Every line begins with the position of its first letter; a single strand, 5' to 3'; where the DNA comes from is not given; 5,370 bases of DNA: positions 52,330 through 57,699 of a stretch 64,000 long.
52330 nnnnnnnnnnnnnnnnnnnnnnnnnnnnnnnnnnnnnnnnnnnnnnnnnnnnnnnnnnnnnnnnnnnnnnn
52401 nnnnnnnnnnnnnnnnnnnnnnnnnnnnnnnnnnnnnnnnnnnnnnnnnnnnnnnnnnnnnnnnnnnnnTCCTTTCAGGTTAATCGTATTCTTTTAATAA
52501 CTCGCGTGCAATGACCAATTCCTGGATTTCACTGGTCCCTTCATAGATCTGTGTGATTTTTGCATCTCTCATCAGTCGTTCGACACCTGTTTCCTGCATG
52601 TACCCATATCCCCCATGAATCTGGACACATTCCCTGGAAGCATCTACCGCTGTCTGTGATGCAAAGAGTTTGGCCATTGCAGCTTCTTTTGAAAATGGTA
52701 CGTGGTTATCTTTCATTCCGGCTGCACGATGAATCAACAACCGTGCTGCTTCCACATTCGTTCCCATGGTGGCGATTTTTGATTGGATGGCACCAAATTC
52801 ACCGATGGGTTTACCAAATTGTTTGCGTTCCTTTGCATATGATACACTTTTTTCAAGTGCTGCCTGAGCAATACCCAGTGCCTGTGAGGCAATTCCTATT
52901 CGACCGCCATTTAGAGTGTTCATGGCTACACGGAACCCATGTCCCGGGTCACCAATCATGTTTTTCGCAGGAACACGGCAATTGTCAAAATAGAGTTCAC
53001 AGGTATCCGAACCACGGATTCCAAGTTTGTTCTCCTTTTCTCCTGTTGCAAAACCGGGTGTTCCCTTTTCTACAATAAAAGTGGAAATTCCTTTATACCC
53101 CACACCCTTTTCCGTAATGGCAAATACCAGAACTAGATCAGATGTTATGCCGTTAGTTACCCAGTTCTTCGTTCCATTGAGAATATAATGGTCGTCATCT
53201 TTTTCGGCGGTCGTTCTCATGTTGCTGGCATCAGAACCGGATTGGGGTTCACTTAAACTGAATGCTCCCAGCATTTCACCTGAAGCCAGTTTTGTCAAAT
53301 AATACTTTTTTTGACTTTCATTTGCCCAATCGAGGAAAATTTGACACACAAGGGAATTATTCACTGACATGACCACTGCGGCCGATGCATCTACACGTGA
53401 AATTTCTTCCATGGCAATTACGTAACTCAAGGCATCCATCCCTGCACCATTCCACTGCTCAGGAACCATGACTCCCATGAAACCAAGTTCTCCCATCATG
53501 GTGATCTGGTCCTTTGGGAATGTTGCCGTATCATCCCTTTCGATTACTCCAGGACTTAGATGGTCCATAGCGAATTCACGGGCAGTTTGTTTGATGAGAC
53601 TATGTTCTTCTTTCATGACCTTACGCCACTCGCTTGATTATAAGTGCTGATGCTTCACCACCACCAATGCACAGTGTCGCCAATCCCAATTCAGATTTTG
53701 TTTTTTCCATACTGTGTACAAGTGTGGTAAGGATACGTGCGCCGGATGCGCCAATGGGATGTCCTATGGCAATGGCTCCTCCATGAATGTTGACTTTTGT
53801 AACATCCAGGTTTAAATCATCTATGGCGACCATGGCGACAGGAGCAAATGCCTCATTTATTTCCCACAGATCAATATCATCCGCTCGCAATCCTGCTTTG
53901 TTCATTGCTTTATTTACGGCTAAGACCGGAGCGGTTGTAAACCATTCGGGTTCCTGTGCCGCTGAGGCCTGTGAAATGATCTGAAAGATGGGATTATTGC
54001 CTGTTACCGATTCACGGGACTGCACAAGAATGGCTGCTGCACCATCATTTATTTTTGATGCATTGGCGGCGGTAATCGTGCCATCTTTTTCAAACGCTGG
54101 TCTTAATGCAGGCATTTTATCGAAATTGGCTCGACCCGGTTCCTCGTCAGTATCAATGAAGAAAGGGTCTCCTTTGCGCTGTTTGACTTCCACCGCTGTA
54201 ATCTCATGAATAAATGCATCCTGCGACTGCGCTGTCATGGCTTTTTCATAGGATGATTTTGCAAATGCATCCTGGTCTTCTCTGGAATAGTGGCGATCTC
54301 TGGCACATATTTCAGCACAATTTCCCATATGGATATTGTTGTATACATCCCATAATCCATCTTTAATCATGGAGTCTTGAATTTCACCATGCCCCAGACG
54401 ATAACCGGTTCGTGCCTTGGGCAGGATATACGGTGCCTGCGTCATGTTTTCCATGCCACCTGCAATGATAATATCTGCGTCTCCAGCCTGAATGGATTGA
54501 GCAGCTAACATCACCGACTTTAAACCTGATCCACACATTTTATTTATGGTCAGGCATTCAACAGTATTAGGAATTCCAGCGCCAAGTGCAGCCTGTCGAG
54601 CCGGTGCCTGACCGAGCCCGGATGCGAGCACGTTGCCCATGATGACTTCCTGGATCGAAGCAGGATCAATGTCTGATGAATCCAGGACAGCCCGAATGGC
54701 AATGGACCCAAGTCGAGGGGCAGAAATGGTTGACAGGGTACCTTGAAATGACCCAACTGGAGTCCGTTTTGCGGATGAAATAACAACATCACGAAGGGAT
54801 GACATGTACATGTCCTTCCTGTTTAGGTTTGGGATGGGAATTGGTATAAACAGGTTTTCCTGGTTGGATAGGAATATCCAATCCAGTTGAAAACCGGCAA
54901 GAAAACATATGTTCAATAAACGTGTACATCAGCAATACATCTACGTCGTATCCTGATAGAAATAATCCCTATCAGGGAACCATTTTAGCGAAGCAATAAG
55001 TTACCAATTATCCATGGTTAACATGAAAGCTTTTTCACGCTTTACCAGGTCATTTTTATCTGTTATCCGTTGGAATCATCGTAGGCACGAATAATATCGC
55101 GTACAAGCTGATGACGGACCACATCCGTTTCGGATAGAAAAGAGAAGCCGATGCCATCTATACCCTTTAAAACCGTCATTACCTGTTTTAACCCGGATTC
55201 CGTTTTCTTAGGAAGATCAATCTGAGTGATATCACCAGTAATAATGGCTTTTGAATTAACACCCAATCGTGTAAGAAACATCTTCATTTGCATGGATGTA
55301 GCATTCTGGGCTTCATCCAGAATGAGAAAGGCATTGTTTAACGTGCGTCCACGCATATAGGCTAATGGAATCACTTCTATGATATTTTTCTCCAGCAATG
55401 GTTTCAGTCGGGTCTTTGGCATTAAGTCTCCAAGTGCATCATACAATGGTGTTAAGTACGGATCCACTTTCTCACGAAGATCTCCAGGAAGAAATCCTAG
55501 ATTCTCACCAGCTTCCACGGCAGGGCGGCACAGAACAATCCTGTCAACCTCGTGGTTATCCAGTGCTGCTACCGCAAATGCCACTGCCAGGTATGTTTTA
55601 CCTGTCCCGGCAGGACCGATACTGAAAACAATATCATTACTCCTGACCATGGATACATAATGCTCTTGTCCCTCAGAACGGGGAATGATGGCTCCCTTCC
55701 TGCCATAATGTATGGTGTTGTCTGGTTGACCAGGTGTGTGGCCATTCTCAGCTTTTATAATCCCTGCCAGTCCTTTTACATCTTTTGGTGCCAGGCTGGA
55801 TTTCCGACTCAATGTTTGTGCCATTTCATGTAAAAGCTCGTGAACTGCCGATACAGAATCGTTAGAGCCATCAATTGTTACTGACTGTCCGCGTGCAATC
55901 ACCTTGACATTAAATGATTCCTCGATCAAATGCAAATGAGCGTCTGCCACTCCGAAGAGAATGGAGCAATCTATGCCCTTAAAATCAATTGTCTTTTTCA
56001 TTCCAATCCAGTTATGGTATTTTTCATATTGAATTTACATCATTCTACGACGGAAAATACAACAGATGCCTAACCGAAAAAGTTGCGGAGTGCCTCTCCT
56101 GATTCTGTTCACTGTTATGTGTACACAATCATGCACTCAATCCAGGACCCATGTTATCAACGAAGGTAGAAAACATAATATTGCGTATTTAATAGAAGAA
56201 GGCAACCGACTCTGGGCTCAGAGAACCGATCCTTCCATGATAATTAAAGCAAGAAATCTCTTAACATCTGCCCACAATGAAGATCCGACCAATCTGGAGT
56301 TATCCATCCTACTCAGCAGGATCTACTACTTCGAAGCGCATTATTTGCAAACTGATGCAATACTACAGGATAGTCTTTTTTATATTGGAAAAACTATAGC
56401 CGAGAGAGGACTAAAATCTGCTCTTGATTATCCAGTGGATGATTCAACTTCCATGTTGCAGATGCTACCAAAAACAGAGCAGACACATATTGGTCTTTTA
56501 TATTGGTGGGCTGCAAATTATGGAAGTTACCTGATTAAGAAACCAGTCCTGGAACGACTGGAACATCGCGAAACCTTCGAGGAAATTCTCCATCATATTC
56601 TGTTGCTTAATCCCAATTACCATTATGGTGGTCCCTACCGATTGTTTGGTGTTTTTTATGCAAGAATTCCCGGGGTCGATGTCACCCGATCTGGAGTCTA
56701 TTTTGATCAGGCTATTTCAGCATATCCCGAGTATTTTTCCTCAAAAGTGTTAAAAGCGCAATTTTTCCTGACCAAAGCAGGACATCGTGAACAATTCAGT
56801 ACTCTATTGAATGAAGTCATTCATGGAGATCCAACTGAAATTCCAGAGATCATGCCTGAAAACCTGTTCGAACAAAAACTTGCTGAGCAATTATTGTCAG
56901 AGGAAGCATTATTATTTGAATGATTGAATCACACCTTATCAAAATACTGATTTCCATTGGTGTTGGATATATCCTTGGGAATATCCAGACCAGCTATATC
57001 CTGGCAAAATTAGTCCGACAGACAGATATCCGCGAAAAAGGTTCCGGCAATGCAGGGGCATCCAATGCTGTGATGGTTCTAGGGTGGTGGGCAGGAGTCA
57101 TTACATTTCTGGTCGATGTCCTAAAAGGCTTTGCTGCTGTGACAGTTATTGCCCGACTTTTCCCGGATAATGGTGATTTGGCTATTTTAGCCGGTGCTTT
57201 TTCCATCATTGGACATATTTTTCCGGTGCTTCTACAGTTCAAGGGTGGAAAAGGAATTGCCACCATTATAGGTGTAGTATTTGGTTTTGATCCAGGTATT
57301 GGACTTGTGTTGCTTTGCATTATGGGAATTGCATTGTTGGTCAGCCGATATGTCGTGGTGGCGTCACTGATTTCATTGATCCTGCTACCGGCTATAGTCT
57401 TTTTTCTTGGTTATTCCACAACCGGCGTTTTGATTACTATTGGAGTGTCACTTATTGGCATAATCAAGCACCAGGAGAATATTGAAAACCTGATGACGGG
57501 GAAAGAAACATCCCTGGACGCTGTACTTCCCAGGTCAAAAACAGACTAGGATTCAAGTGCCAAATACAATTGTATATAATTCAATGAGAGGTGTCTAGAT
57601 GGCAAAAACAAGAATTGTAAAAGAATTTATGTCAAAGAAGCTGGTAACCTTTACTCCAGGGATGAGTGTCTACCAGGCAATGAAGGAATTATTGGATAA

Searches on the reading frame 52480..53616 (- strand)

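Call 12: search_protein_families(library=pfam, proteins=[window:52480-53616:-], max_evalue=0.001)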
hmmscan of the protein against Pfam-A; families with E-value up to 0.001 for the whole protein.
window:52480-53616:- (378 aa): 5 families
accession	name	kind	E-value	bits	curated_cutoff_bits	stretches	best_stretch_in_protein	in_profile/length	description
PF00441.29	Acyl-CoA_dh_1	-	6e-55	186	22.4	1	225-374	1-150/150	Acyl-CoA dehydrogenase, C-terminal domain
PF02771.21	Acyl-CoA_dh_N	-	1.1e-34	119.6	22.9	1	3-114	2-113/113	Acyl-CoA dehydrogenase, N-terminal domain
PF02770.24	Acyl-CoA_dh_M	-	1.1e-28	99.7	33.3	1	118-213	1-97/97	Acyl-CoA dehydrogenase, middle domain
PF08028.16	Acyl-CoA_dh_2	-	1.6e-26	93.6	22.7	1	240-362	1-133/134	Acyl-CoA dehydrogenase, C-terminal domain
PF22924.1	ACOX_C_alpha1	-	4.9e-09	36.7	27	1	311-374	106-169/169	Acyl-CoA oxidase, C-alpha1 domain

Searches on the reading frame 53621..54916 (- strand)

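Call 12: search_protein_families(library=pfam, proteins=[window:53621-54916:-], max_evalue=0.001)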
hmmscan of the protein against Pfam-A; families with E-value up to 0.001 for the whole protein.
window:53621-54916:- (431 aa): 4 families
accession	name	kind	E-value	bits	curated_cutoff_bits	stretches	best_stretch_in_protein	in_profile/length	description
PF00108.29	Thiolase_N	-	4e-91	305.4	26.4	1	44-301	1-259/260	Thiolase, N-terminal domain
PF02803.24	Thiolase_C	-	1.5e-45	154.3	27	1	309-429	3-123/123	Thiolase, C-terminal domain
PF22691.2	Thiolase_C_1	-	1.9e-08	34.6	28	1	315-370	5-60/144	Thiolase C-terminal domain-like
PF00109.32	ketoacyl-synt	-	2.4e-05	24.5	20.8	1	123-160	169-206/252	Beta-ketoacyl synthase, N-terminal domain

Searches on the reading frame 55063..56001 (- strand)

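Call 67: search_protein_families(library=pfam, proteins=[window:55063-56001:-], max_evalue=0.00001)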
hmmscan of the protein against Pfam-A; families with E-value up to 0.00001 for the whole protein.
window:55063-56001:- (312 aa): 3 families
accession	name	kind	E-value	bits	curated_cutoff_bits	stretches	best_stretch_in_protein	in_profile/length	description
PF02562.22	PhoH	-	8.5e-93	310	27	1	105-308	2-205/205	PhoH-like protein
PF13245.12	AAA_19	-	7.3e-08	33.1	25.1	1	112-261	1-129/134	AAA domain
PF13604.12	AAA_30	-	2e-06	28.1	27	1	110-261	4-128/191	AAA domain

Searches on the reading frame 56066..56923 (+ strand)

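Call 67: search_protein_families(library=pfam, proteins=[window:56066-56923:+], max_evalue=0.00001)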
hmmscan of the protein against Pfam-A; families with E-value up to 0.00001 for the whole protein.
window:56066-56923:+ (285 aa): 1 family
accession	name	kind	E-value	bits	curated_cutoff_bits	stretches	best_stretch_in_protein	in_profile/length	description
PF16811.11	TAtT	-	3.2e-17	63.2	26.5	1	110-284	79-263/263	TRAP transporter T-component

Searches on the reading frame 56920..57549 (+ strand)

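Call 67: search_protein_families(library=pfam, proteins=[window:56920-57549:+], max_evalue=0.00001)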
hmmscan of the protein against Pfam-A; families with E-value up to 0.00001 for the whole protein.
window:56920-57549:+ (209 aa): 1 family
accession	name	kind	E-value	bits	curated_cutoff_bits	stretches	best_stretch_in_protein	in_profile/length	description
PF02660.20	G3P_acyltransf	-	2.3e-47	161.6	24.1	1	15-191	1-164/164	Glycerol-3-phosphate acyltransferase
